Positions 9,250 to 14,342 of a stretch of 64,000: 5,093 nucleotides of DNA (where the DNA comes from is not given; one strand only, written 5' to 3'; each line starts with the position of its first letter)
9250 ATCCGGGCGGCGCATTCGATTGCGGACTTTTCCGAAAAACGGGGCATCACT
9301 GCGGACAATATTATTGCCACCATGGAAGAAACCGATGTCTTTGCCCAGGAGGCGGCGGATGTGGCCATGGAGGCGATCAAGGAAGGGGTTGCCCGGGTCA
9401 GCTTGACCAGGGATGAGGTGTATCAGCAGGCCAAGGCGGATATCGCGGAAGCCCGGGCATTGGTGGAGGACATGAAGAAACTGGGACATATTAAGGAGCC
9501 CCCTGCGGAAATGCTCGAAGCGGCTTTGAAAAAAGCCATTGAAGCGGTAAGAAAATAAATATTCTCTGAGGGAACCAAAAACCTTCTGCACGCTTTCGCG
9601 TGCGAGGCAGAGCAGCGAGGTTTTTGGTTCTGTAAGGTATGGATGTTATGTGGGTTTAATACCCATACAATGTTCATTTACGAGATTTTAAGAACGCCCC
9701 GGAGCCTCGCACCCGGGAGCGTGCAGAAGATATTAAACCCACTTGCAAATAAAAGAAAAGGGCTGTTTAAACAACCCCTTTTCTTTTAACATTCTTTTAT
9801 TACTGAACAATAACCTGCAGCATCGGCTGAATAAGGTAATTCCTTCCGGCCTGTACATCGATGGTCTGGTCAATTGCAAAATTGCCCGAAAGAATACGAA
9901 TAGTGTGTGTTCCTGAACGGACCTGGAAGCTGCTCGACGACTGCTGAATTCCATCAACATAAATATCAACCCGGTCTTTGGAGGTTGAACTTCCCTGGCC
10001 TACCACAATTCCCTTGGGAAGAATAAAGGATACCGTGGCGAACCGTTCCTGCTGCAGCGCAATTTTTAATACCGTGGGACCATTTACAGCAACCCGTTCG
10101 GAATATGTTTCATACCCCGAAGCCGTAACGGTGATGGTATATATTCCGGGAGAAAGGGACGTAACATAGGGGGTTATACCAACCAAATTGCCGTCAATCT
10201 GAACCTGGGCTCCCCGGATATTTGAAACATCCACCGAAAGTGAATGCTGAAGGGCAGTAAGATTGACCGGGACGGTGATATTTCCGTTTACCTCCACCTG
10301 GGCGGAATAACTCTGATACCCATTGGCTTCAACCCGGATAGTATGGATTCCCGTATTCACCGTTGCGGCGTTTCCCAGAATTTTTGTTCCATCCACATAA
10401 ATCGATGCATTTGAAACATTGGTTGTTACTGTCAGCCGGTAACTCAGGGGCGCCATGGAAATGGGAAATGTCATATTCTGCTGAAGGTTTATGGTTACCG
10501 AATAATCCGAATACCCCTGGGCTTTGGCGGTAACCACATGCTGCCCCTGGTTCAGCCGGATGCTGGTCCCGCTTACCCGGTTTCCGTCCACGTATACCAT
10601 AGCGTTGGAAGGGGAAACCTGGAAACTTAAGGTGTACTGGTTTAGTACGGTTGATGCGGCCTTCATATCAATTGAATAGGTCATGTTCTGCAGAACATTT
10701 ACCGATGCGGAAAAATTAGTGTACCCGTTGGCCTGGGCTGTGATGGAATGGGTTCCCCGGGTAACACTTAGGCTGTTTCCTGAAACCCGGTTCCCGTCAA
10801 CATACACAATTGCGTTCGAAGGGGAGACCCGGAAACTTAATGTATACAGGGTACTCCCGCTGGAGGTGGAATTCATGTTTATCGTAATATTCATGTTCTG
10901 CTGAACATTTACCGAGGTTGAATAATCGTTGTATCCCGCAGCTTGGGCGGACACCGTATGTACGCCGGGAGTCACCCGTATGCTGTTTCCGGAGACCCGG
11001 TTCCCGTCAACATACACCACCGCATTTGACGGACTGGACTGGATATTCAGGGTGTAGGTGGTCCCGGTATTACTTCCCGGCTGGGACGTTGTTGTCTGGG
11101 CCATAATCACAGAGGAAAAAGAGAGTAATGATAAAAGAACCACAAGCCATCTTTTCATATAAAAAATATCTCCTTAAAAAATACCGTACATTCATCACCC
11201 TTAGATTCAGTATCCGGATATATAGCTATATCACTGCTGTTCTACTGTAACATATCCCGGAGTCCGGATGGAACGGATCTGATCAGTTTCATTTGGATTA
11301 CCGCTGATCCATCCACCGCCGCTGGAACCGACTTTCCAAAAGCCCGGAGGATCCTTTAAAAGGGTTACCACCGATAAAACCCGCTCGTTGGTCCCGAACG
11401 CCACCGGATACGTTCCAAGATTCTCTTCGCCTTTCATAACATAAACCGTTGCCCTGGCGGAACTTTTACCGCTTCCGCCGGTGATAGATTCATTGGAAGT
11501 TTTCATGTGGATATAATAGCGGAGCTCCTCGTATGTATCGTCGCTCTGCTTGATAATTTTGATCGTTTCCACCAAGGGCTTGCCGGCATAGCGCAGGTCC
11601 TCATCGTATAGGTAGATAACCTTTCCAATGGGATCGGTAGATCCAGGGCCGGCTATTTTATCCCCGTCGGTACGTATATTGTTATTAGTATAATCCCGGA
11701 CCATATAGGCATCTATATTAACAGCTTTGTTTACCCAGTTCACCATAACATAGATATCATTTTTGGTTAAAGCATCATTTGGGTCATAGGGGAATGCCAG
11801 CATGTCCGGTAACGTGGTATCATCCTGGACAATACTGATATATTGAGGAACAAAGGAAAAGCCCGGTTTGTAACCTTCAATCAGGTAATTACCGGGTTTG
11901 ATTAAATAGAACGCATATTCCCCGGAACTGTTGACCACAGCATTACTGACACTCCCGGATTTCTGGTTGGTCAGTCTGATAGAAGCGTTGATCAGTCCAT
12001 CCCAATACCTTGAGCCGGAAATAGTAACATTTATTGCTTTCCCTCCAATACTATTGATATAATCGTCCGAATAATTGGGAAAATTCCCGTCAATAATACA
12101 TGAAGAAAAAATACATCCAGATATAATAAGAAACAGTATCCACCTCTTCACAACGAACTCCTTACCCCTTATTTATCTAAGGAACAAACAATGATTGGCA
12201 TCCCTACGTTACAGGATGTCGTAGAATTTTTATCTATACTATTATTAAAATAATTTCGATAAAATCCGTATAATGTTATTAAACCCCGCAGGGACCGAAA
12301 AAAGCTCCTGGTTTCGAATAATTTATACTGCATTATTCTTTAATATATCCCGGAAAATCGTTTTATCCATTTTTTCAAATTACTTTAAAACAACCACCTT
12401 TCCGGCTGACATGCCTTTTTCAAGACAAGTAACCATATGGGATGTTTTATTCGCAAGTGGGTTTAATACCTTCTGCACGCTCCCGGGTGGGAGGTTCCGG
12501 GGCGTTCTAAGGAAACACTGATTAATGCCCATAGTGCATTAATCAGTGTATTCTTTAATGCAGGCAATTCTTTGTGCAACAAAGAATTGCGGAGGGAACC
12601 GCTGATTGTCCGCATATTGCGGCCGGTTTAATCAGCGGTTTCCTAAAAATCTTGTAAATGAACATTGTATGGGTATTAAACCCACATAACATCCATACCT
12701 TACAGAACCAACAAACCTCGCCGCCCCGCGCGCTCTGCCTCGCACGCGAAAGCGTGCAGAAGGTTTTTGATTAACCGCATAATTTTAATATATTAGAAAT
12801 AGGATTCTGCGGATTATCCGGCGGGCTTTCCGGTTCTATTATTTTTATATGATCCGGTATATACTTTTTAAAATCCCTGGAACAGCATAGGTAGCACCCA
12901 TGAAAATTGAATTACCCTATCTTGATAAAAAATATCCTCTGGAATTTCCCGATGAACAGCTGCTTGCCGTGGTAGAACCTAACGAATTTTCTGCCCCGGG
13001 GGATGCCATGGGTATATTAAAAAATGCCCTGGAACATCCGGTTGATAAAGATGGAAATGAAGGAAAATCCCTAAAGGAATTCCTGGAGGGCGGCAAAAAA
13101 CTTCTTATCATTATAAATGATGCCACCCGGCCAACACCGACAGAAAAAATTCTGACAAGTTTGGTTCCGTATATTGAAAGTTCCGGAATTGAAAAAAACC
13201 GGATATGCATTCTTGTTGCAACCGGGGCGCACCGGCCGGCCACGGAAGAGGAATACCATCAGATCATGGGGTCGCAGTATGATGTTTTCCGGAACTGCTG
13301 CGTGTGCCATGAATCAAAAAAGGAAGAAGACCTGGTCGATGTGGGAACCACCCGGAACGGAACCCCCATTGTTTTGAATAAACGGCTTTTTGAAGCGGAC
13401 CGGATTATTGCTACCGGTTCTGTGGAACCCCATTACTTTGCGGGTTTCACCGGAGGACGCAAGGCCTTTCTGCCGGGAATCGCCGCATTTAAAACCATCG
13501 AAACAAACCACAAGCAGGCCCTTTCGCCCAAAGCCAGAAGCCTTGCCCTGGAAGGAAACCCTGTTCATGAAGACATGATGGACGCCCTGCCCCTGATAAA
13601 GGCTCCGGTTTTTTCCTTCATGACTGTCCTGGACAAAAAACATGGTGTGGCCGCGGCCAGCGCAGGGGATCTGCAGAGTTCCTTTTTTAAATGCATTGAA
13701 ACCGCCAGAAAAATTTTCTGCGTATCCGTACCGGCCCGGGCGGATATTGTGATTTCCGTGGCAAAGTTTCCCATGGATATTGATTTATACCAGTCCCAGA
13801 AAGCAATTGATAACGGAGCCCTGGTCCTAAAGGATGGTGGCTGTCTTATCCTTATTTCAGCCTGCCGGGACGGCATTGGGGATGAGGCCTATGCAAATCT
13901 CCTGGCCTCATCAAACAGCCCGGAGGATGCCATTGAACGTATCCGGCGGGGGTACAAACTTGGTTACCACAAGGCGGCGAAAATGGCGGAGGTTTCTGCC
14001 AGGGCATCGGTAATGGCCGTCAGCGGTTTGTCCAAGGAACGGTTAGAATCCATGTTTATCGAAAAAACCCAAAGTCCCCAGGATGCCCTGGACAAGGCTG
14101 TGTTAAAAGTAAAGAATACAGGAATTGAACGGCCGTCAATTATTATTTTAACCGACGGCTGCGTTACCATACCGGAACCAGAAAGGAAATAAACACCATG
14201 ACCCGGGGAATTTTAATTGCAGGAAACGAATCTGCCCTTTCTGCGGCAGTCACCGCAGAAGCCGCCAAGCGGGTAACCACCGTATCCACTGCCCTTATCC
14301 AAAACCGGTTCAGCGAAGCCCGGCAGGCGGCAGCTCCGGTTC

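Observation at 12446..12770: Nested insertion with a TA target-site duplication: family C element inside a family B element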

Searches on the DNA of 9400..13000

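Call 34: search_rna_families(source=window, start=9400, end=13000, threshold=evalue, max_evalue=5)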
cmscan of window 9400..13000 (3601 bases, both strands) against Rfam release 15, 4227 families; matches with E-value up to 5: 6.
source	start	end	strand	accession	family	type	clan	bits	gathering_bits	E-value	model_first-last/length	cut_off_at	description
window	9747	9837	-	RF02029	sraA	Gene; sRNA;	-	26.4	56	0.44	1-95/95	no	sraA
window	9743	9851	-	RF00558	L20_leader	Cis-reg; leader;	-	25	58.7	0.07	1-127/127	no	Ribosomal protein L20 leader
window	9752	9898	-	RF00166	PrrB_RsmZ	Gene; sRNA;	CL00106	23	44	0.019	1-133/133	no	PrrB/RsmZ RNA family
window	12516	12548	-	RF00663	mir-183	Gene; miRNA;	CL00093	21.1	53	0.29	1-74/74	no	mir-183 microRNA precursor family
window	9744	9789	-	RF03485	mir-4000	Gene; miRNA;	-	20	58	1.5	1-54/54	no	mir-4000 microRNA precursor family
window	9522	9537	-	RF00032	Histone3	Cis-reg;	-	15.9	34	1.5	6-21/46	no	Histone 3' UTR stem-loop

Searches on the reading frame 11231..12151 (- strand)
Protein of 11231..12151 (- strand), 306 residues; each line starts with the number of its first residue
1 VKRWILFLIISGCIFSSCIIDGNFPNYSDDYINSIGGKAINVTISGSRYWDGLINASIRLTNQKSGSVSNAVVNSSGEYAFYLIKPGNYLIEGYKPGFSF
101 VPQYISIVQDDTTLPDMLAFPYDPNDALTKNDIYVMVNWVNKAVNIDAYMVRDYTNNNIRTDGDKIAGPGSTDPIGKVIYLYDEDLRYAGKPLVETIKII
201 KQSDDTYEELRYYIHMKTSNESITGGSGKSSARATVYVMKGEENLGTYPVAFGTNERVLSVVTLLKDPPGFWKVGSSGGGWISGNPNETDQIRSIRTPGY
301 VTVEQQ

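Call 13: search_protein_families(library=ncbifam, proteins=[window:11231-12151:-])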
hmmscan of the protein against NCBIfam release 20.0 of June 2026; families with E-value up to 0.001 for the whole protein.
window:11231-12151:- (306 aa): 0 families

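Call 30: search_protein_families(library=pfam, proteins=[window:11231-12151:-], max_evalue=0.0001)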
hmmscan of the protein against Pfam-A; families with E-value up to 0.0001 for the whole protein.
window:11231-12151:- (306 aa): 1 family
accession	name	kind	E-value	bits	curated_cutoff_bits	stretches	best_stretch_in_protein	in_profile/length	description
PF13620.12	CarboxypepD_reg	-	3.6e-07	30.9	32.3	1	52-111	13-73/82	Carboxypeptidase regulatory-like domain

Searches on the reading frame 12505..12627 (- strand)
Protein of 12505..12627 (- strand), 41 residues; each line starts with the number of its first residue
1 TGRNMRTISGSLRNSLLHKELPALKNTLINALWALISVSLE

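Call 24: find_homologous_proteins(query=A4, max_evalue=0.01)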
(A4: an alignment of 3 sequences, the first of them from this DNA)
Query A4 (3 sequences): no candidate shares three 5-residue words with the query. No homologue found.

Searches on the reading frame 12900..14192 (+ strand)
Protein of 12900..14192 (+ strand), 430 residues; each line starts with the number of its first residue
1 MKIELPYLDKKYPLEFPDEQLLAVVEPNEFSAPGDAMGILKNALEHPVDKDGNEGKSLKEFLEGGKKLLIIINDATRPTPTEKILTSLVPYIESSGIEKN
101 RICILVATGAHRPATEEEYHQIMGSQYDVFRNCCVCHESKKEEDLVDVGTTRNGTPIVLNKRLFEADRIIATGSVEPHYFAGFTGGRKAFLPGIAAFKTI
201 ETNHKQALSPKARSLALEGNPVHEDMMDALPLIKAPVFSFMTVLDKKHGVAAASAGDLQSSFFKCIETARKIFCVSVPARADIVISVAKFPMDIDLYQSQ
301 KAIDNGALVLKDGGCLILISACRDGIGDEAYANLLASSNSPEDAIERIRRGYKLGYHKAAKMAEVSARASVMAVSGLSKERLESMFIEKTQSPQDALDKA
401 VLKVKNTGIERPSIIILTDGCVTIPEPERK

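Call 13: search_protein_families(library=ncbifam, proteins=[window:12900-14192:+])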
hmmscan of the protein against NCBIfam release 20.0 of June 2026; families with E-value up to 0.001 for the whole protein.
window:12900-14192:+ (430 aa): 7 families
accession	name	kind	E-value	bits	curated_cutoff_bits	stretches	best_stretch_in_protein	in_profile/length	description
NF052593.1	NPN_racem_MAR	equivalog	2.3e-122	408.6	500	1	3-425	1-413/415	nickel-dependent malate racemase, LarAH6 family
NF052595.1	NPN_LarAH5_MAR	equivalog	2.8e-91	306.6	462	1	3-425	1-413/415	nickel-dependent malate racemase, LarAH5 family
NF052525.1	NPN_LarAH10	equivalog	1e-90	304.5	540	1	2-425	2-425/426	NPN-dependent 2-hydroxyacid racemase, LarAH10 family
NF033504.2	Ni_dep_LarA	equivalog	7.2e-89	298.4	460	1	2-425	1-420/422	nickel-dependent lactate racemase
NF052592.1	LarAH_14_15_16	equivalog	8.3e-16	57.4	740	1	34-216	42-222/520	NPN-dependent hydroxyacid isomerase, LarAH14/15/16 family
NF052594.1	NPN_18_hexonate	equivalog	3.1e-10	39.3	500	1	64-330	23-303/411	nickel-dependent putative hexonate epimerase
NF052515.1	NPN_iso_grp_22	equivalog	1.3e-05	24.3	400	1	82-178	57-148/392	nickel pincer cofactor-dependent isomerase, group 22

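Call 14: find_encoding_contigs(protein=window:12900-14192:+, flank=10000, max_places=10)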
Protein window:12900-14192:+ (430 aa): 1 contig read that carries it; 1 place shown.
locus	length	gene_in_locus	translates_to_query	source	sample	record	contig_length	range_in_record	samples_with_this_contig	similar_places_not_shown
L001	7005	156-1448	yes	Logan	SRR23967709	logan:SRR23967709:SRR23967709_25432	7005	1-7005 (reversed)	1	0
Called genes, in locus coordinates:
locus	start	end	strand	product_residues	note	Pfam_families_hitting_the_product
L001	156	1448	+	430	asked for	PF09861:Lar_N, PF21113:LarA_C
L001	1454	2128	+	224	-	-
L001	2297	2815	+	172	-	-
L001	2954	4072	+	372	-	PF08239:SH3_3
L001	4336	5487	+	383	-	-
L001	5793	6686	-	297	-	PF02517:Rce1-like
